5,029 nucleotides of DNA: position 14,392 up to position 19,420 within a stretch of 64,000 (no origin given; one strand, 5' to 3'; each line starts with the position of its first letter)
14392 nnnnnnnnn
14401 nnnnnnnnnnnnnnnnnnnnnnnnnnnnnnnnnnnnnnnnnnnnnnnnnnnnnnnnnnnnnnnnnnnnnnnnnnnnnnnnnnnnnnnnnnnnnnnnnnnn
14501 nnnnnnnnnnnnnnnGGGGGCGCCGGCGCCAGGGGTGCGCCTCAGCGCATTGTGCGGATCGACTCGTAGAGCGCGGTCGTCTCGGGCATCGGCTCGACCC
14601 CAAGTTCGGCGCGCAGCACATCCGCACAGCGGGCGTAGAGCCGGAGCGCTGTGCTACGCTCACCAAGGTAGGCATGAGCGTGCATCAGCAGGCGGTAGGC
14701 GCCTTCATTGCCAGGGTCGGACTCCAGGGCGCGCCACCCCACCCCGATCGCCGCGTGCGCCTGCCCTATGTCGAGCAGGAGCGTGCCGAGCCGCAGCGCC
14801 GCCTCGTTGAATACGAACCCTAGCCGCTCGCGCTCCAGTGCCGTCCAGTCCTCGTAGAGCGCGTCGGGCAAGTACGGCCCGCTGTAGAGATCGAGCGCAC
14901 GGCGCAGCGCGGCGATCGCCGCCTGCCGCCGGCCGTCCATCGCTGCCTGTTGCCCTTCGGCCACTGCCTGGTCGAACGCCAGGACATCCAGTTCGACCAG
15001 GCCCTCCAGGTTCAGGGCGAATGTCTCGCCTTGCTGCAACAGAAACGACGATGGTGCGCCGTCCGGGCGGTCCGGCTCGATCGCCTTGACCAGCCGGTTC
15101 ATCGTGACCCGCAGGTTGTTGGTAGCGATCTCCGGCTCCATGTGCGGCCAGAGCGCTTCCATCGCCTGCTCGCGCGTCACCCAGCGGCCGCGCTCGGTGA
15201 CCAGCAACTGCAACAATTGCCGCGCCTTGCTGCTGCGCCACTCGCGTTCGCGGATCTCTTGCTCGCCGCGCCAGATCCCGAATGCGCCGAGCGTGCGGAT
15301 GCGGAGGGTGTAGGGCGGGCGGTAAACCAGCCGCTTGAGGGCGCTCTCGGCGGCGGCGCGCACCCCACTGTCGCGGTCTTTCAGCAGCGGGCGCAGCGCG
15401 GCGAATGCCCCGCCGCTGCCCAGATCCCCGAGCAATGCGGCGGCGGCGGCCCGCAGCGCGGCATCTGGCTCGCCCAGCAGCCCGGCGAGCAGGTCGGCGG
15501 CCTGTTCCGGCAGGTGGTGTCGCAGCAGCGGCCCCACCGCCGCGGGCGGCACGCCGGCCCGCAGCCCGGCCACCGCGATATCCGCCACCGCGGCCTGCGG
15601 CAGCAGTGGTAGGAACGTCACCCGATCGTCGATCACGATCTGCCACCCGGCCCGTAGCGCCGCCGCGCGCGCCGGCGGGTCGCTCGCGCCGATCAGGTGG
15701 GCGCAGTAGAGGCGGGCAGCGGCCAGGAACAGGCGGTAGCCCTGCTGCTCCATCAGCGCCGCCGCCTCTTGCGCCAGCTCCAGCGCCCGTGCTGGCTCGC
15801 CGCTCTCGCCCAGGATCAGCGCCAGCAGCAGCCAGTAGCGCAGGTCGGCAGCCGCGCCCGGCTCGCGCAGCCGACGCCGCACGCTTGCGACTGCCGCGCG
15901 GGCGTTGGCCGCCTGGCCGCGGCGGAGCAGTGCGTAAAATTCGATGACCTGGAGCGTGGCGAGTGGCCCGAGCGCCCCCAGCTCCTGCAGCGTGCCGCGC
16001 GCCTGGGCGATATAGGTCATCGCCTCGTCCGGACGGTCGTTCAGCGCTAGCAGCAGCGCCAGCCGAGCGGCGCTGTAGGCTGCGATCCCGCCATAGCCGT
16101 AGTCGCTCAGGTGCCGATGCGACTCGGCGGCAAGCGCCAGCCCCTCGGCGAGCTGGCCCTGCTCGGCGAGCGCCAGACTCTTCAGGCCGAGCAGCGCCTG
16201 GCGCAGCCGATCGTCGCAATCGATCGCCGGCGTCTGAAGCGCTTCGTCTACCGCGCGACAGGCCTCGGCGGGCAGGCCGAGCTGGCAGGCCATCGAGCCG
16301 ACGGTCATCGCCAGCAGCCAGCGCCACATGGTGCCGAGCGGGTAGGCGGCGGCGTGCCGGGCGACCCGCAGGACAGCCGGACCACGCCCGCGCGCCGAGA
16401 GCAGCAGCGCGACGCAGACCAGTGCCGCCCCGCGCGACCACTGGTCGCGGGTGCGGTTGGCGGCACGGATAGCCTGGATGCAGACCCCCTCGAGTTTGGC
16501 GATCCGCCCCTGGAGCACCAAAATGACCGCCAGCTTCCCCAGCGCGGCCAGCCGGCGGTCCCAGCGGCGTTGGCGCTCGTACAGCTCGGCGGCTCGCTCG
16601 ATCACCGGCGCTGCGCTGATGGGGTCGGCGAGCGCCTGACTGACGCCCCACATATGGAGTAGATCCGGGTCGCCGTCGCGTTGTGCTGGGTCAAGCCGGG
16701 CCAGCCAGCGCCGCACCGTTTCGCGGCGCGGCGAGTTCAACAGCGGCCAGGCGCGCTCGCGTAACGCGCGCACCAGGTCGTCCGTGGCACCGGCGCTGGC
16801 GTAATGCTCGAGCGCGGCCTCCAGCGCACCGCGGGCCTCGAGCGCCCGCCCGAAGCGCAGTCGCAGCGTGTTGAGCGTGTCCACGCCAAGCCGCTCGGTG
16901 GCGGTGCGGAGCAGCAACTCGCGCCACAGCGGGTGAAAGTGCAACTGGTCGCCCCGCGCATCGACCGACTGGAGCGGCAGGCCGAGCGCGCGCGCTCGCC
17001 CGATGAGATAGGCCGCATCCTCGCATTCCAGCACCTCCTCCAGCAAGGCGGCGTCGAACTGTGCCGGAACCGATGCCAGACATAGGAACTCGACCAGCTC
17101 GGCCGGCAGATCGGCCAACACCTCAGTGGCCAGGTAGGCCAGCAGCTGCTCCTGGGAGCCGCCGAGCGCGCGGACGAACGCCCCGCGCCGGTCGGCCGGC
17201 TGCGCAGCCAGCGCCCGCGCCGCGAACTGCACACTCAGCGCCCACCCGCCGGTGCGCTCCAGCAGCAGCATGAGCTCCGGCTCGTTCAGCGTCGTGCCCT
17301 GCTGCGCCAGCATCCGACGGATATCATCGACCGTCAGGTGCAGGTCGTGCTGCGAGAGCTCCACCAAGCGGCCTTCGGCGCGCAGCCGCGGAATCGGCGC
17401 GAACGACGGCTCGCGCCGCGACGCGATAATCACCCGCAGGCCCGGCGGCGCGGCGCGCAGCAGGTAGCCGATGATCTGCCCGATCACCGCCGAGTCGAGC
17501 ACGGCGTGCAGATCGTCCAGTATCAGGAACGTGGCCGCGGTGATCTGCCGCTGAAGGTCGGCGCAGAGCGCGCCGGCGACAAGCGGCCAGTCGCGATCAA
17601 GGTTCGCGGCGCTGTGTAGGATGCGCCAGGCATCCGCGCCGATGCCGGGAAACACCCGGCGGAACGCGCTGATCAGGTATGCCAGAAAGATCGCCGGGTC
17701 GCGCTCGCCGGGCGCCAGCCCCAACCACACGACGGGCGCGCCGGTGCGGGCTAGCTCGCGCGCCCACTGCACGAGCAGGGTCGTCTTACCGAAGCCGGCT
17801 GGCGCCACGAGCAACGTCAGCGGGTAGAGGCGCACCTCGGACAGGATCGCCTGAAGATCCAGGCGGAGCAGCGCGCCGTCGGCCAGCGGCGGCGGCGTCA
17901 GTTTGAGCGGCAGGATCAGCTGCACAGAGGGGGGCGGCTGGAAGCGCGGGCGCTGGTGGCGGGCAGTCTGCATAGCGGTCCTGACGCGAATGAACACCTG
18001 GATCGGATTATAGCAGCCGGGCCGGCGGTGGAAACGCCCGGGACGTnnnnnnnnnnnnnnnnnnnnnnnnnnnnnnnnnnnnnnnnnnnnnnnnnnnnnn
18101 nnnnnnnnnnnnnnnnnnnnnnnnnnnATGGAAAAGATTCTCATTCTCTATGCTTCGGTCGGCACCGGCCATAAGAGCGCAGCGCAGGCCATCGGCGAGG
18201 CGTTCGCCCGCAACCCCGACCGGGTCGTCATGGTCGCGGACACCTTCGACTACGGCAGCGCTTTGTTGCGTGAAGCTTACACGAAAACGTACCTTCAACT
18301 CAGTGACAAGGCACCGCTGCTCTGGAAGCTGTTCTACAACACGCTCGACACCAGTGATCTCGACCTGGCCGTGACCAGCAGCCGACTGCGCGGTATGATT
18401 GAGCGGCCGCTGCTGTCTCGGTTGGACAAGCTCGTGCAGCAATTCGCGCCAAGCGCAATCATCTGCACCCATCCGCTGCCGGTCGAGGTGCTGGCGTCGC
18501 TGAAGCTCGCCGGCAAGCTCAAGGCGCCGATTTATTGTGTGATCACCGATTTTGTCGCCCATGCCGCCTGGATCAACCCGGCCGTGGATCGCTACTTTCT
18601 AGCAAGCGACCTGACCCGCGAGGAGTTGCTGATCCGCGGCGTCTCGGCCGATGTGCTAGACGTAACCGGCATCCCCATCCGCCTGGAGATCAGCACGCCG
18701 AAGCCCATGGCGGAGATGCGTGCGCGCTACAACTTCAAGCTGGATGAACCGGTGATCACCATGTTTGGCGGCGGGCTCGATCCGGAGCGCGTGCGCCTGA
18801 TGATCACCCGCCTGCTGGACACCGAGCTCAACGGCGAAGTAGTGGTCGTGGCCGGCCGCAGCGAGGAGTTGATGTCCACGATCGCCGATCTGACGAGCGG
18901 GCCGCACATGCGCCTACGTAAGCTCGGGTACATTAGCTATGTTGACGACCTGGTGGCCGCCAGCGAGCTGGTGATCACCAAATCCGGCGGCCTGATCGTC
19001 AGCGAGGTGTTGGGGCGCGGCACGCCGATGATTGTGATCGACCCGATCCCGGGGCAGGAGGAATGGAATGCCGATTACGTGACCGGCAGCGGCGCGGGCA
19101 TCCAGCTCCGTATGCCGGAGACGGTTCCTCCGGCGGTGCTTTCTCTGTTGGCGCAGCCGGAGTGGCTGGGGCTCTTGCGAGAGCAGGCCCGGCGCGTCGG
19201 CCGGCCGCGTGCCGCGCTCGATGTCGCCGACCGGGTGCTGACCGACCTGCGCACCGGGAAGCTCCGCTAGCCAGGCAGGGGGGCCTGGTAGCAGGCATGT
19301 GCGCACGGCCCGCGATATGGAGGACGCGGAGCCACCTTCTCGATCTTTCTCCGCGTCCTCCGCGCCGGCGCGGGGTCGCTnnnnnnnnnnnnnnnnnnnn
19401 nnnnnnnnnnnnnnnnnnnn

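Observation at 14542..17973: STAND-like regulator with inverted AfsR architecture (N-terminal MalT-type AAA, TPR and HEAT repeats, C-terminal SARP wHTH+BTAD)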

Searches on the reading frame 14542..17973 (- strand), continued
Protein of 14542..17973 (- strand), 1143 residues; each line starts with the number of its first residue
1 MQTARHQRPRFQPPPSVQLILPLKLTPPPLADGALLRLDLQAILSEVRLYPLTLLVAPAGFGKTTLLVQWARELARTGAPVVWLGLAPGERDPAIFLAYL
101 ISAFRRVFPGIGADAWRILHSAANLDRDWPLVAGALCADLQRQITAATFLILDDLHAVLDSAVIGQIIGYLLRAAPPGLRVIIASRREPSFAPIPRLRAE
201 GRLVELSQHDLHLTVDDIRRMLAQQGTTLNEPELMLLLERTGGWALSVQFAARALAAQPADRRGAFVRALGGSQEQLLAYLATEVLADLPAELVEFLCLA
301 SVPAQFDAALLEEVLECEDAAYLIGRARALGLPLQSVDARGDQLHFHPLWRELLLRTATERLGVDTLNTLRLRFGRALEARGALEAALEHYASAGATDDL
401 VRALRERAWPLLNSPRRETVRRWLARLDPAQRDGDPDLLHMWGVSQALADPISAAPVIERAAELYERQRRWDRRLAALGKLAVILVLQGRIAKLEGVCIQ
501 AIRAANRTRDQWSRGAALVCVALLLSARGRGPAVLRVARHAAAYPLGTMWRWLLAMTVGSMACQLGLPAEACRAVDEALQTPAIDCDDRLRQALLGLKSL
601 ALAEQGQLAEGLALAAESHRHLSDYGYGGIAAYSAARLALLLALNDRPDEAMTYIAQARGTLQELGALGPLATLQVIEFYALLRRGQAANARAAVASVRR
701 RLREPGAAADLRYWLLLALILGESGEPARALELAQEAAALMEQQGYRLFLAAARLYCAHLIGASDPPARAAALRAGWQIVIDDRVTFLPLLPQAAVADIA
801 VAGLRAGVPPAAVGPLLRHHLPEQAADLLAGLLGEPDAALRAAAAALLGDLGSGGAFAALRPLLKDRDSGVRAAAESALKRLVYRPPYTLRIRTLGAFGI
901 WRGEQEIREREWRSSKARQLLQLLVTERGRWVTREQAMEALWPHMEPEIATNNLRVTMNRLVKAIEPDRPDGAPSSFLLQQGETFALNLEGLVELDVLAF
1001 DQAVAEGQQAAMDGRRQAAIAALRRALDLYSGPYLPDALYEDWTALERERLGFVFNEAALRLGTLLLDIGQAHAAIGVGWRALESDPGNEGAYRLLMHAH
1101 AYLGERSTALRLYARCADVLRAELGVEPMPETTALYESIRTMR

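Call 59: fold_search(model_id=the predicted structure, library=pdb)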
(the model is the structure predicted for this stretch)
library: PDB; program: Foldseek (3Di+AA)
matches with E <= 10: 1712; with E <= 0.001: 147
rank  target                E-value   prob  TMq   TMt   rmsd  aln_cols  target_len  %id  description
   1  8bob_C                7.3e-15  1.00  0.20  0.52  20.1       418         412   25  Structural basis for negative regulation of the maltose system (released 2023-10-18)
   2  6mfv_A                1.2e-09  1.00  0.20  0.31  26.2       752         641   12  Crystal structure of the Signal Transduction ATPase with Numerous Domains (STAND) protein with a tetratricopeptide rep (released 2019-02-20)
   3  8fgw_D                1.4e-08  1.00  0.13  0.12  37.2      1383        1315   12  Human IFT-A complex structures provide molecular insights into ciliary transport (released 2023-02-22)
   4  8hmd_C                8.5e-08  1.00  0.21  0.19  34.6      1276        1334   10  base module state 2 of Tetrahymena IFT-A (released 2023-06-14)
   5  7qdz_B                2.2e-07  1.00  0.20  0.20  33.6      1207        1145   13  80S-bound human SKI complex in the closed state (released 2022-02-09)
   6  7qdr_B                2.2e-07  1.00  0.15  0.15  32.8      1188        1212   12  Apo human SKI complex in the closed state (released 2022-02-02)
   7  8bbg_D                3.6e-07  1.00  0.18  0.17  32.2      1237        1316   12  Structure of the IFT-A complex; anterograde IFT-A train model (released 2022-12-21)
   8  6af0_A                7.0e-07  1.00  0.19  0.22  35.9       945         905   13  Structure of Ctr9, Paf1 and Cdc73 ternary complex from Myceliophthora thermophila (released 2018-09-19)
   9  9g8r_B                1.3e-06  1.00  0.16  0.16  31.2      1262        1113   12  human SKI7-SKI238 complex in the open state (released 2024-10-16)
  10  9hvq_Q                1.6e-06  1.00  0.19  0.23  32.9       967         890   12  Structure of the transcribing Pol II-DSIF-PAF-SPT6-RECQL5 complex (released 2025-07-16)
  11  7qds_B                2.0e-06  1.00  0.19  0.21  28.8       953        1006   14  Apo human SKI complex in the open state (released 2022-02-02)
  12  7dkh_A                2.6e-06  1.00  0.19  0.21  31.4       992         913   10  Crystal structure of the Ctr9/Paf1/Cdc73/Rtf1 quaternary complex (released 2021-11-24)
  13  7dkh_I                2.8e-06  1.00  0.20  0.23  36.0      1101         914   10  Crystal structure of the Ctr9/Paf1/Cdc73/Rtf1 quaternary complex (released 2021-11-24)
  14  4buj_B                4.4e-06  1.00  0.18  0.16  38.3      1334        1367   11  Crystal structure of the S. cerevisiae Ski2-3-8 complex (released 2013-08-28)
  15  8bbe_D                4.8e-06  1.00  0.15  0.23  31.0       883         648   12  Structure of the IFT-A complex; IFT-A2 module (released 2022-12-21)
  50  8k60_J                9.0e-05  1.00  0.14  0.55   8.7       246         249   26  Cryo-EM structure of Streptomyces coelicolor transcription initiation complex with the global transcription factor Afs (released 2024-07-31)
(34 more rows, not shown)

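Call 60: search_protein_families(library=ncbifam, proteins=[L001:11769-11990:-, L001:13281-13502:-, L001:12008-13240:-], max_evalue=1)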
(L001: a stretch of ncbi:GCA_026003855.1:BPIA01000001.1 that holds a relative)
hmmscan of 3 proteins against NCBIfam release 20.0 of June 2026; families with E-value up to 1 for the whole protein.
L001:11769-11990:- (73 aa): 0 families

L001:13281-13502:- (73 aa): 0 families

L001:12008-13240:- (410 aa): 50 families (the best 25 are shown)
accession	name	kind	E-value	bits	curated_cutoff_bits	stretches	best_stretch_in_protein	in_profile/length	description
TIGR01127.1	ilvA_1Cterm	equivalog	1.5e-135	452.1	378.75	1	22-400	1-378/380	threonine ammonia-lyase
NF005600.0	PRK07334.1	equivalog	3.3e-129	431.1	496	1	2-402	9-406/408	threonine ammonia-lyase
NF006389.0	PRK08638.1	equivalog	2.9e-99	332.2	453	1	2-320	8-327/333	bifunctional threonine ammonia-lyase/L-serine ammonia-lyase TdcB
NF005680.0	PRK07476.1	equivalog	1.1e-95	320.4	413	1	2-319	4-322/326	hydroxyectoine utilization dehydratase EutB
NF006674.0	PRK09224.1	subfamily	5.5e-93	312.3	577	1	13-400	17-400/508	threonine ammonia-lyase IlvA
TIGR01124.1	ilvA_2Cterm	equivalog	1.1e-91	308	411.3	1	12-400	8-392/499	threonine ammonia-lyase, biosynthetic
NF005454.0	PRK07048.1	equivalog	4.4e-87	292.3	452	1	3-319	7-322/324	threo-3-hydroxy-L-aspartate ammonia-lyase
TIGR02991.1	ectoine_eutB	equivalog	4.1e-84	282.3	413.35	1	3-317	1-315/317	hydroxyectoine utilization dehydratase EutB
NF006390.0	PRK08639.1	equivalog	1e-82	278.4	421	1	3-347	7-354/418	threonine ammonia-lyase IlvA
NF009130.0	PRK12483.1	subfamily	3.3e-82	276.8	801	1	14-400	30-413/521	threonine ammonia-lyase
NF005292.0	PRK06815.1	equivalog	5.4e-80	268.8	371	1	5-316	5-316/320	threonine/serine dehydratase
NF006094.0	PRK08246.1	subfamily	1.5e-79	267.6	331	1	3-311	5-307/310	serine/threonine dehydratase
TIGR02079.1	THD1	equivalog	2.1e-77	260.6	440.55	1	6-344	1-343/410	threonine ammonia-lyase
NF004771.0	PRK06110.1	equivalog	6.4e-73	245.7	317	1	3-320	3-319/323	threonine dehydratase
NF006455.0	PRK08813.1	equivalog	3.3e-66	224.1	489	1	4-328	22-330/374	threonine dehydratase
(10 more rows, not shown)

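Call 74: search_protein_families(library=padloc, proteins=[window:14542-17973:-], max_evalue=0.01)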
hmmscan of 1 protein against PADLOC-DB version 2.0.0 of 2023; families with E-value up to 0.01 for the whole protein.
window:14542-17973:- (1143 aa): 1 family
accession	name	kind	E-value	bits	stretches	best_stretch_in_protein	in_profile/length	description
PDLC04140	mad8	-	4e-06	24.6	0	42-81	19-58/314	mads_8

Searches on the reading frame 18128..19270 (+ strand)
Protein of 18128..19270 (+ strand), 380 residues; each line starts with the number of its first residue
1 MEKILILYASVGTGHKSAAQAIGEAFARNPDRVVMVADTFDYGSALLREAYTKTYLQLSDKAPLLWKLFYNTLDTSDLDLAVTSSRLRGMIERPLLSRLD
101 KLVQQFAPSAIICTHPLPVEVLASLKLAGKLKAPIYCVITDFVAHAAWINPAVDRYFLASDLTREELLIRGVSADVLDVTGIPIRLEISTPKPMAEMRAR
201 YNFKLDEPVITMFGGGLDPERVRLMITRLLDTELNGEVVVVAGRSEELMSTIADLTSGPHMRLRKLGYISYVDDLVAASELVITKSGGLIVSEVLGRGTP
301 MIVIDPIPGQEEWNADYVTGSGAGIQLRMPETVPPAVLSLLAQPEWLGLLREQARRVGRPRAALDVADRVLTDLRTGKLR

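Call 11: search_protein_families(library=pfam, proteins=[window:18128-19270:+], max_evalue=0.001)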
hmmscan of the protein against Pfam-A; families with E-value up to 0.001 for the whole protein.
window:18128-19270:+ (380 aa): 2 families
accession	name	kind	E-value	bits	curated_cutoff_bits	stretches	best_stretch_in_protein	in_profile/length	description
PF06925.17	MGDG_synth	-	1.6e-29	103.6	25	1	15-184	1-169/169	Monogalactosyldiacylglycerol (MGDG) synthase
PF04101.22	Glyco_tran_28_C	-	0.00025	21.6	22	1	236-331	31-127/166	Glycosyltransferase family 28 C-terminal domain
